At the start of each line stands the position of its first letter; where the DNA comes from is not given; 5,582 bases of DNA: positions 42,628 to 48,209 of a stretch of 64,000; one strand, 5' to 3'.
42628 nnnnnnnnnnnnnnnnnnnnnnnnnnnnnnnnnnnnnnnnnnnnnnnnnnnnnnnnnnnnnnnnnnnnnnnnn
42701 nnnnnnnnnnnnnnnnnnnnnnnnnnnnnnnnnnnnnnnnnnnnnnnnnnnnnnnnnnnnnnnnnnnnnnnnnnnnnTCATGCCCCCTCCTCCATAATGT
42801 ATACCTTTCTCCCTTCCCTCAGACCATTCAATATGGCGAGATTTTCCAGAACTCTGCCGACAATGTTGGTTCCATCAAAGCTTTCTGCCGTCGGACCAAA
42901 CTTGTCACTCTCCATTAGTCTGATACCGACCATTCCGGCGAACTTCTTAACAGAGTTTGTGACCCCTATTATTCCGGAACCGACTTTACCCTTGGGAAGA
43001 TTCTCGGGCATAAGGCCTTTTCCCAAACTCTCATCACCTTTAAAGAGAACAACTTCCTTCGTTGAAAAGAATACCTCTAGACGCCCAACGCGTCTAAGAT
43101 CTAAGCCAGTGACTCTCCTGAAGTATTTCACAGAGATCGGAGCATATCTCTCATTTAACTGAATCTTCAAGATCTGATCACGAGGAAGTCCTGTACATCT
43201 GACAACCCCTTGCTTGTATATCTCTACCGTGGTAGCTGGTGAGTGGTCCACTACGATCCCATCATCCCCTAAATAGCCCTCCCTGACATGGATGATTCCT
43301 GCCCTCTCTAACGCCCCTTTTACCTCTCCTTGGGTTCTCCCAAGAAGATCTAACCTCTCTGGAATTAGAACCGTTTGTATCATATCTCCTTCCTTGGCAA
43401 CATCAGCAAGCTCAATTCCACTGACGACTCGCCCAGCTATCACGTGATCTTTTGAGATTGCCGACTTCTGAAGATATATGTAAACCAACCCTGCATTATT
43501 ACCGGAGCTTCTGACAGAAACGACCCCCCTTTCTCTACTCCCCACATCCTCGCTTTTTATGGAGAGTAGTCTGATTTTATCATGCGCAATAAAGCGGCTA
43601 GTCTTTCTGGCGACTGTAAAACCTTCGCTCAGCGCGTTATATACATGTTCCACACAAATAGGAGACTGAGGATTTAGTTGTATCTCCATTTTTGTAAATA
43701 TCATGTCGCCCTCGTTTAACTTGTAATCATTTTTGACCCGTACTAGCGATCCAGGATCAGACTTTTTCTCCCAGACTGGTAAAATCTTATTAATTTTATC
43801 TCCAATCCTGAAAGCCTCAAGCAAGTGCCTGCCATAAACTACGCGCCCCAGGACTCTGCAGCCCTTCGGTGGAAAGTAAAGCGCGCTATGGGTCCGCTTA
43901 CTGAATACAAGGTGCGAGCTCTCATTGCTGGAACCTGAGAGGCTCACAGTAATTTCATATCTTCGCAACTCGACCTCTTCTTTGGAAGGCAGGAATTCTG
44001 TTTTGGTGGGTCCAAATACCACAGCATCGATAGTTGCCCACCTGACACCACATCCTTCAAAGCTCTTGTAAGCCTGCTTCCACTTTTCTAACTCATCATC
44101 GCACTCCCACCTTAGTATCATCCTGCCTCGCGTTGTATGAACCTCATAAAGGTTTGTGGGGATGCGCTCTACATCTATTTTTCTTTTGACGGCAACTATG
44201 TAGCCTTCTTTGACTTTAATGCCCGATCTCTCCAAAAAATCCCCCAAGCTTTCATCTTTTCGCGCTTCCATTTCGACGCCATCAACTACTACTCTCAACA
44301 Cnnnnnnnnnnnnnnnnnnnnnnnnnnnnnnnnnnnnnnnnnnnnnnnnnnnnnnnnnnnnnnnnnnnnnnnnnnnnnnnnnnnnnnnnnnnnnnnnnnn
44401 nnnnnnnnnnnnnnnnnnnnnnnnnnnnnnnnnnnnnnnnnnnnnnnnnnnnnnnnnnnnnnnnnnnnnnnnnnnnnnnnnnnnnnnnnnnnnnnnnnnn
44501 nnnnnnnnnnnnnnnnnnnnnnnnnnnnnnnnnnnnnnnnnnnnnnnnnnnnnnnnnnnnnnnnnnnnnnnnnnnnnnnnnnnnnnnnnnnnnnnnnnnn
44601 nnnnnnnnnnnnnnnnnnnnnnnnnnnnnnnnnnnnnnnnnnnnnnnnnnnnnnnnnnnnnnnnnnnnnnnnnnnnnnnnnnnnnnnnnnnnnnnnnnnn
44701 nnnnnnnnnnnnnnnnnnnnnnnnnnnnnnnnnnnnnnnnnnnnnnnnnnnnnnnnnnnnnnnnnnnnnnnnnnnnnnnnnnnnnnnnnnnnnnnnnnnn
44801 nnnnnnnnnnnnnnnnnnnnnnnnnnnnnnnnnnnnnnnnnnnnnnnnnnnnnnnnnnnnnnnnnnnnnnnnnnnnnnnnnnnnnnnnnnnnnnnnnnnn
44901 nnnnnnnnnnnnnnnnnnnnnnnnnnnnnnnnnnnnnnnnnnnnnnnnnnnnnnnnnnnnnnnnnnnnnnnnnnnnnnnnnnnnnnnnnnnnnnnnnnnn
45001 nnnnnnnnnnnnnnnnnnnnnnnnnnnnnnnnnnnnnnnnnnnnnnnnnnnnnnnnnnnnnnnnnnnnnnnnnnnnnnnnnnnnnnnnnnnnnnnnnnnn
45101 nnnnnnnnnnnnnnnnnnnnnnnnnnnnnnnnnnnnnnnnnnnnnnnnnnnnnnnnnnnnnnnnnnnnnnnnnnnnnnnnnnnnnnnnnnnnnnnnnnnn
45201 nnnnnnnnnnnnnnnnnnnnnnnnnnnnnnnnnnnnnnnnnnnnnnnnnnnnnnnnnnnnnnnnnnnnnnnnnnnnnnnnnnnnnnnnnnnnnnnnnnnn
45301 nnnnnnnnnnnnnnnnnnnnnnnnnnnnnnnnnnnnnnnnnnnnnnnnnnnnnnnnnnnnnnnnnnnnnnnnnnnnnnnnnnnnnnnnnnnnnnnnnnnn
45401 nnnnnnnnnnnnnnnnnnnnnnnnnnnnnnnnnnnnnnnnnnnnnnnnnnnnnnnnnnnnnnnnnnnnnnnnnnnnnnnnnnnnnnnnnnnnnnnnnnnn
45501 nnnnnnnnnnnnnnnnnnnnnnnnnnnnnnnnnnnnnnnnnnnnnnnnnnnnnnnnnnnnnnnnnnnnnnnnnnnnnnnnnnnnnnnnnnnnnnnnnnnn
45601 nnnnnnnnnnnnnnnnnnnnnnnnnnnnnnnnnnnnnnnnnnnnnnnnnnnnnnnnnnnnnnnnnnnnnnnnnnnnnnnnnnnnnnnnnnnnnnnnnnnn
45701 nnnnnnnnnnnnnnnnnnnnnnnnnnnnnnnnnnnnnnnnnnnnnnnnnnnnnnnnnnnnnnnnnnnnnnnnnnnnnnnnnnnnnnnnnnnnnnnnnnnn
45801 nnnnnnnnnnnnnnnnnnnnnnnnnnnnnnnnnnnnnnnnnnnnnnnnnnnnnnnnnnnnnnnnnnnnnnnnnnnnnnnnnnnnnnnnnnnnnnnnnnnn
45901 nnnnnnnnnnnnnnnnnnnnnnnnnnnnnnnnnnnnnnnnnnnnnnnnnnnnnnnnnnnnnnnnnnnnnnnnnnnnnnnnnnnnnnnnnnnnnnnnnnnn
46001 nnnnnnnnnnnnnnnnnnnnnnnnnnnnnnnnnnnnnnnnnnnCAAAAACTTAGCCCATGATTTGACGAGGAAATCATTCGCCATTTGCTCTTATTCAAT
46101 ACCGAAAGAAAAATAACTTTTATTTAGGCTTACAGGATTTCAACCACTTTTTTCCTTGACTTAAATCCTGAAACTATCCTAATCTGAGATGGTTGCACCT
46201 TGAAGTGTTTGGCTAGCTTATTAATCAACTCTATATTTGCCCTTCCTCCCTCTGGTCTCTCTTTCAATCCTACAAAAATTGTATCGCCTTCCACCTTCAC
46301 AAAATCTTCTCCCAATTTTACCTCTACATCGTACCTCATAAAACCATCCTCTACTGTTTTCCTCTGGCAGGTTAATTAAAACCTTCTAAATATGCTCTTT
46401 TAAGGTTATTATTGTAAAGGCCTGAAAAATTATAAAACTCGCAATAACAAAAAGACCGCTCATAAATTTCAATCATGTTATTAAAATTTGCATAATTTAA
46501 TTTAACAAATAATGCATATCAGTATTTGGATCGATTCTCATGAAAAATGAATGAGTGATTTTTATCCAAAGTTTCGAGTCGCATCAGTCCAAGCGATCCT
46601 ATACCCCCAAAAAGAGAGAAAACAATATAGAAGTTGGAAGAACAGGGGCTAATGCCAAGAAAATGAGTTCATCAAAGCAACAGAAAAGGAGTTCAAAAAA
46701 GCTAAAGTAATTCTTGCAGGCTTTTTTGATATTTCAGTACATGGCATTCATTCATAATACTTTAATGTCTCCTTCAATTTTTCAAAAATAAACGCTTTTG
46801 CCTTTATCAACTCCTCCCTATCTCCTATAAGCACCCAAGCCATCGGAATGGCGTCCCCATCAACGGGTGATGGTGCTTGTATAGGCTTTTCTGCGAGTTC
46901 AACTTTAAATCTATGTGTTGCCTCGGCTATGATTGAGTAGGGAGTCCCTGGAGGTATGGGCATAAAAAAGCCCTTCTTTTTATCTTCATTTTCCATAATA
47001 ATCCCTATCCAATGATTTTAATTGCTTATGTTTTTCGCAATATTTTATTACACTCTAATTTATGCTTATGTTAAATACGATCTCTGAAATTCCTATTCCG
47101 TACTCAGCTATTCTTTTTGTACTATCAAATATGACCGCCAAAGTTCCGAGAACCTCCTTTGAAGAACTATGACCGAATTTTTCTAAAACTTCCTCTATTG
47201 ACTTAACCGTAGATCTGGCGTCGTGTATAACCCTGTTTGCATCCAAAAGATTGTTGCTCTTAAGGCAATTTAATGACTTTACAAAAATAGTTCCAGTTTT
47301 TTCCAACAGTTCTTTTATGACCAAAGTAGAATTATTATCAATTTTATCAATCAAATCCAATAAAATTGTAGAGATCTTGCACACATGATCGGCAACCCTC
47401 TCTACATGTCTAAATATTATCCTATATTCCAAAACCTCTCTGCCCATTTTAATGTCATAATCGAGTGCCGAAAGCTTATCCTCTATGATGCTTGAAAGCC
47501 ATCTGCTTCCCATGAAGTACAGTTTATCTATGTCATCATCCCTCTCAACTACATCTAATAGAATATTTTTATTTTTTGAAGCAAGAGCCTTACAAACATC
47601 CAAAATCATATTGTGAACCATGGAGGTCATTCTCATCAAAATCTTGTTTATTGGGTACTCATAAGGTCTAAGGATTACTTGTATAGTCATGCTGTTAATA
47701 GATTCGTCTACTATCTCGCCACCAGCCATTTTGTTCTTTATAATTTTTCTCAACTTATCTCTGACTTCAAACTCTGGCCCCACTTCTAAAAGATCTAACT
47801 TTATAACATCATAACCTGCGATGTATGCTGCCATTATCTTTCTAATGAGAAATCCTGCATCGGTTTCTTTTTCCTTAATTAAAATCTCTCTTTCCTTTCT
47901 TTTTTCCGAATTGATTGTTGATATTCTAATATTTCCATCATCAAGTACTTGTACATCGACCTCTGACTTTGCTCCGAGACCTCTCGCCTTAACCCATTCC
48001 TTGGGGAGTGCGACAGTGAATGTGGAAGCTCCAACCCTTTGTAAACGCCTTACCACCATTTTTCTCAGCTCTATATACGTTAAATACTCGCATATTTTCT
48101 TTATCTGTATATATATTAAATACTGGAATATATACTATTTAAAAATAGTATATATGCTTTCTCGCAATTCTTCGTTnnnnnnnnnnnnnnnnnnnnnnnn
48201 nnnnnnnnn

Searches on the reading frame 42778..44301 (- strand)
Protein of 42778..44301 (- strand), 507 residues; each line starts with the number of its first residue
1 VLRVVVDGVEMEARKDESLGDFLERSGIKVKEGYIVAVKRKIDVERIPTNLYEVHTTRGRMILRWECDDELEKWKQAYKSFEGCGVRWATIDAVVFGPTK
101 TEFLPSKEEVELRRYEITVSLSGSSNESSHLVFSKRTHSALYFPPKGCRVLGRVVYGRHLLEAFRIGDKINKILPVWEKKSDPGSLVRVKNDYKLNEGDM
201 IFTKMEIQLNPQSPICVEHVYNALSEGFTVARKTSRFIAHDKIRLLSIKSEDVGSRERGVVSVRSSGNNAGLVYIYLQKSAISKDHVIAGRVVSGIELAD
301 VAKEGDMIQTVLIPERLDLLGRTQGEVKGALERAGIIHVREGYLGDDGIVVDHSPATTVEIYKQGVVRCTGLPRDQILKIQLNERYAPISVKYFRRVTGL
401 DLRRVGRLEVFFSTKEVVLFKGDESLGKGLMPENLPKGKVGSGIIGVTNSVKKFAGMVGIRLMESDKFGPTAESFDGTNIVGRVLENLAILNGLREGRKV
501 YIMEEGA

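Call 49: search_protein_families(library=pfam, proteins=[window:42778-44301:-], max_evalue=0.00001)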
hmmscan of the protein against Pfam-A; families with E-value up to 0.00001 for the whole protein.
window:42778-44301:- (507 aa): 0 families

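Call 50: search_protein_families(library=ncbifam, proteins=[window:42778-44301:-], max_evalue=0.00001)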
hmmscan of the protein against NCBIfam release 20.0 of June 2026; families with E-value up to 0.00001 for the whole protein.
window:42778-44301:- (507 aa): 1 family
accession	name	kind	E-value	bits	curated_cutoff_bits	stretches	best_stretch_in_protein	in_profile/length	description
TIGR03268.1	methan_mark_3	equivalog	3.1e-145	484.7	234.45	1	4-504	1-503/503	methyl-coenzyme M reductase-associated protein Mmp3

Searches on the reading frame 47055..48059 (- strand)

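Call 49: search_protein_families(library=pfam, proteins=[window:47055-48059:-], max_evalue=0.00001)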
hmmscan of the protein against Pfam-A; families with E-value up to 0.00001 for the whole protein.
window:47055-48059:- (334 aa): 2 families
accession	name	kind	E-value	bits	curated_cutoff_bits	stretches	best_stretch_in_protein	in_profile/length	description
PF01895.24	PhoU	-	2.9e-15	56.9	23.5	1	141-231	1-87/89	PhoU domain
PF04014.23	MazE_antitoxin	-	7.9e-07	29.4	24.7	1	8-52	2-46/48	Antidote-toxin recognition MazE, bacterial antitoxin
